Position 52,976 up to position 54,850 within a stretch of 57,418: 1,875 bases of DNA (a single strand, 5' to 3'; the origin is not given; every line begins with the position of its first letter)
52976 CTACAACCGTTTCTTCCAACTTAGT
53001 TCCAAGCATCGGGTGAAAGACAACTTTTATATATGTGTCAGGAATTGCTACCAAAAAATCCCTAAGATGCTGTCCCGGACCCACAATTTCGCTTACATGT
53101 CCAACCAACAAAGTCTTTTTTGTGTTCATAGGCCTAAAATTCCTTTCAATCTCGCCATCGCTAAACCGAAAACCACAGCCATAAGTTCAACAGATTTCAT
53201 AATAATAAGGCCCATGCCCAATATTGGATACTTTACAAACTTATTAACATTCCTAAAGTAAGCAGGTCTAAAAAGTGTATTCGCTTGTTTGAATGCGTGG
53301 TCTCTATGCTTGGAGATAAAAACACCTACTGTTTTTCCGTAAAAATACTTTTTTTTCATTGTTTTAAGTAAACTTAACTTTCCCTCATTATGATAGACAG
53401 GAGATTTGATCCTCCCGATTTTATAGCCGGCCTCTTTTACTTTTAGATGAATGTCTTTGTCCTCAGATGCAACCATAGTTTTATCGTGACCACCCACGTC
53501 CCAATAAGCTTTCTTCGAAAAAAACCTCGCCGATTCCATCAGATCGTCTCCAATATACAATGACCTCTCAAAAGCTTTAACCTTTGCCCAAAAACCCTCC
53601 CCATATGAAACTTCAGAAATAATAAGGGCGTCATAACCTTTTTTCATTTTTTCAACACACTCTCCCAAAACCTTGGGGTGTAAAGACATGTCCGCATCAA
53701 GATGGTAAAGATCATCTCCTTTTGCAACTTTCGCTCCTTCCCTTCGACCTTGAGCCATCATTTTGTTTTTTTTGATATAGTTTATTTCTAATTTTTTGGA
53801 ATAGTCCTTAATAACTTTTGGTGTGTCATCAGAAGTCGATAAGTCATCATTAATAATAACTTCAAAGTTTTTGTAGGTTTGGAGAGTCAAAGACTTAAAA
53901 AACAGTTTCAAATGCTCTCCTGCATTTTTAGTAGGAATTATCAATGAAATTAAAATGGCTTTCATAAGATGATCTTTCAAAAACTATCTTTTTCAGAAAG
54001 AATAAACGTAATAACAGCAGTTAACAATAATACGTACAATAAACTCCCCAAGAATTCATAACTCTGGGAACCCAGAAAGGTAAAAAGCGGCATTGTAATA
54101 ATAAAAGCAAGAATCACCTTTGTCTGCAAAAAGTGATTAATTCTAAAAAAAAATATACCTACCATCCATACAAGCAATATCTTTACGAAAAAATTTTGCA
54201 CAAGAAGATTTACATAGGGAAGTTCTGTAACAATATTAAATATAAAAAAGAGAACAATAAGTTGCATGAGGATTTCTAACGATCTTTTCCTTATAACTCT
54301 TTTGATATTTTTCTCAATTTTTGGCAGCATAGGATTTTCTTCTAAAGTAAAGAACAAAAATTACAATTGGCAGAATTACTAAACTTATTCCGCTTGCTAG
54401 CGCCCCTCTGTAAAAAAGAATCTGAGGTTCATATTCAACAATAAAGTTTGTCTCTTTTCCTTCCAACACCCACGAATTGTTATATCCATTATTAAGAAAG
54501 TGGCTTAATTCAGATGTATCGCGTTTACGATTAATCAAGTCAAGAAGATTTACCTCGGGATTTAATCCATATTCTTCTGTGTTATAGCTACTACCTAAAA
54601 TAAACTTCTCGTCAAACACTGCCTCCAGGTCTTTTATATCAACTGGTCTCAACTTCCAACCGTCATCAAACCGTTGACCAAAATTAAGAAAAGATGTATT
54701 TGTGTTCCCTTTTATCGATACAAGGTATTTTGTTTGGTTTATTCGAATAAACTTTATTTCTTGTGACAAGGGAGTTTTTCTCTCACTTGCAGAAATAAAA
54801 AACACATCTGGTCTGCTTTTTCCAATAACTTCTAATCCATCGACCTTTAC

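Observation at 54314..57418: Three giant membrane proteins share one architecture and two are clear paralogues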

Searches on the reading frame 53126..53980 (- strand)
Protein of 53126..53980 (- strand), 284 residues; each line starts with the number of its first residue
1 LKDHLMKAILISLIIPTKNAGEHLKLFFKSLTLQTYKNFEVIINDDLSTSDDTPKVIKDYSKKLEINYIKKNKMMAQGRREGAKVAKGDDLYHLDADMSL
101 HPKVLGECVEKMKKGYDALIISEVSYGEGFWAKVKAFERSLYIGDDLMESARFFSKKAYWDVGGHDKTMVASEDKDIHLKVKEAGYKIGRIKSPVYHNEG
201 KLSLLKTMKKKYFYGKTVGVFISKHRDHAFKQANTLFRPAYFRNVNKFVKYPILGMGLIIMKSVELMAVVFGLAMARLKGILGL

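Call 39: search_protein_families(library=pfam, proteins=[window:53126-53980:-], max_evalue=0.001)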
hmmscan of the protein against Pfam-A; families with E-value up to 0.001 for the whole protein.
window:53126-53980:- (284 aa): 2 families
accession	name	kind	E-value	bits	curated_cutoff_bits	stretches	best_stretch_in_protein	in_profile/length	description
PF00535.33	Glycos_transf_2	-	1.8e-22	80.5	23.3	1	12-136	1-128/168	Glycosyl transferase family 2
PF13632.12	Glyco_trans_2_3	-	2.3e-07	31.3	27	1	92-272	3-189/198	Glycosyl transferase family group 2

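Call 83: search_solved_structures(query=window:53126-53965:-, max_evalue=0.001)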
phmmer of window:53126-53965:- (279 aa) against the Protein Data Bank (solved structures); distinct sequences matched with E-value up to 0.001: 12.
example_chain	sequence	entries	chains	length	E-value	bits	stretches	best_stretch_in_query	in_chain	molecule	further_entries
2z86_A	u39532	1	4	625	1.1e-14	57.8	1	4-195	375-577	Chondroitin synthase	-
2z87_A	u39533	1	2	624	1.1e-14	57.8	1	4-195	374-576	Chondroitin synthase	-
6h1j_A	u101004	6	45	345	2.4e-10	43.6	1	6-150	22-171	Probable ss-1,3-N-acetylglucosaminyltransferase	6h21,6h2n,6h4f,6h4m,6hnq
5mlz_A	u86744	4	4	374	1.1e-08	38.2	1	3-118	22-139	Dolichol monophosphate mannose synthase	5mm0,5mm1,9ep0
8vh7_A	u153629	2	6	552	1.3e-08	37.9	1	5-207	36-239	Heparosan synthase B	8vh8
8viw_A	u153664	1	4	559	1.3e-08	37.9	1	5-207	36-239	Heparosan synthase B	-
5hea_A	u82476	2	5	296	6.7e-07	32.3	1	5-94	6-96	Putative glycosyltransferase (GalT1)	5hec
5eke_A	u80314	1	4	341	1.3e-05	28.1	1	4-128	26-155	Uncharacterized glycosyltransferase sll0501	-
5ekp_C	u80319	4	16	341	1.3e-05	28.1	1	4-128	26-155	Uncharacterized glycosyltransferase sll0501 | Glycosyltransferase sll0501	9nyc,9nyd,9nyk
9nye_A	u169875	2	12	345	1.3e-05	28.1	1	4-128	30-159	Glycosyltransferase sll0501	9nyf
6p61_A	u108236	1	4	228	2.2e-05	27.3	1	2-192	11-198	Glycosyltransferase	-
3bcv_A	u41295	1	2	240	0.0001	25.1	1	6-92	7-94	Putative glycosyltransferase protein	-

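Call 84: search_protein_families(library=ncbifam, proteins=[window:53126-53965:-], max_evalue=0.001)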
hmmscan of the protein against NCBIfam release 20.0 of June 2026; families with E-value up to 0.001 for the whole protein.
window:53126-53965:- (279 aa): 16 families
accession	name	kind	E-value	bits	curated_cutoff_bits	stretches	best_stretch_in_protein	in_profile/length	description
NF041875.1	EPS_EpsD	equivalog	7e-18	65.1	370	2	6-119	1-116/325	exopolysaccharide biosynthesis glycosyltransferase EpsD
NF007482.0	PRK10073.1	equivalog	5.6e-13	48.6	423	1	5-102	7-105/334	glycosyltransferase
TIGR04283.1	glyco_like_mftF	equivalog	7.4e-13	48.6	182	1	6-194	1-186/221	TIGR04283 family arsenosugar biosynthesis glycosyltransferase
TIGR03937.1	PgaC_IcaA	equivalog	8.4e-13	48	422.3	1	5-109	46-152/407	poly-beta-1,6-N-acetyl-D-glucosamine synthase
NF047683.1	TeichurnBiosyTuaG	equivalog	1.9e-12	47.3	400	1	4-114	6-118/252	teichuronic acid biosynthesis protein TuaG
TIGR03965.1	mycofact_glyco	equivalog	1.3e-11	44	280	1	6-223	76-310/467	mycofactocin biosynthesis glycosyltransferase MftF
NF050050.1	ProtGlycPglI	equivalog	2.3e-11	43.6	500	1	6-115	4-116/306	GalNAc(5)-diNAcBac-PP-undecaprenol beta-1,3-glucosyltransferase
NF053739.1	GlytfEpsEBac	equivalog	9.1e-09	34.7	450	1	6-216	3-225/265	glycosyltransferase EpsE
NF038299.1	EPS_HpsN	equivalog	7.6e-07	28.4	425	1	5-107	2-106/317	hormogonium polysaccharide biosynthesis glycosyltransferase HpsN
NF038302.1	EPS_HpsE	equivalog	1.6e-05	24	300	1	6-96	3-100/307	hormogonium polysaccharide biosynthesis glycosyltransferase HpsE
NF007453.0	PRK10018.1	equivalog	1.9e-05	24.5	382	1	4-115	6-120/280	colanic acid biosynthesis glycosyltransferase WcaA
NF047588.1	GlcsyltransPgfSStrep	equivalog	1.9e-05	24.1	500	1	7-137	4-138/308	glycosyltransferase PgfS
NF041394.1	GtaseAglG_Halo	equivalog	3.6e-05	23.2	440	1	17-114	16-113/304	glucosyl-dolichyl phosphate glucuronosyltransferase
TIGR04017.1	WcaA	equivalog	0.0001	22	495.75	0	4-115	5-119/279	colanic acid biosynthesis glycosyltransferase WcaA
TIGR03111.1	glyc2_xrt_Gpos1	hypoth_equivalog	0.00016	20.6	363.95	1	6-109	51-158/439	TIGR03111 family XrtG-associated glycosyltransferase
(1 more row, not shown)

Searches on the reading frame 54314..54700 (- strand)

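Call 44: search_protein_families(library=pfam, proteins=[window:54314-54700:-], max_evalue=10)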
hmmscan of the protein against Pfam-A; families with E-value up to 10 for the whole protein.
window:54314-54700:- (128 aa): 1 family
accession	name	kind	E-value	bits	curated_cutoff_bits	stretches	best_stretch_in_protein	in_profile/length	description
PF05969.16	PSII_Ycf12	-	0.34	11.4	24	1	111-121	20-30/33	Photosystem II complex subunit Ycf12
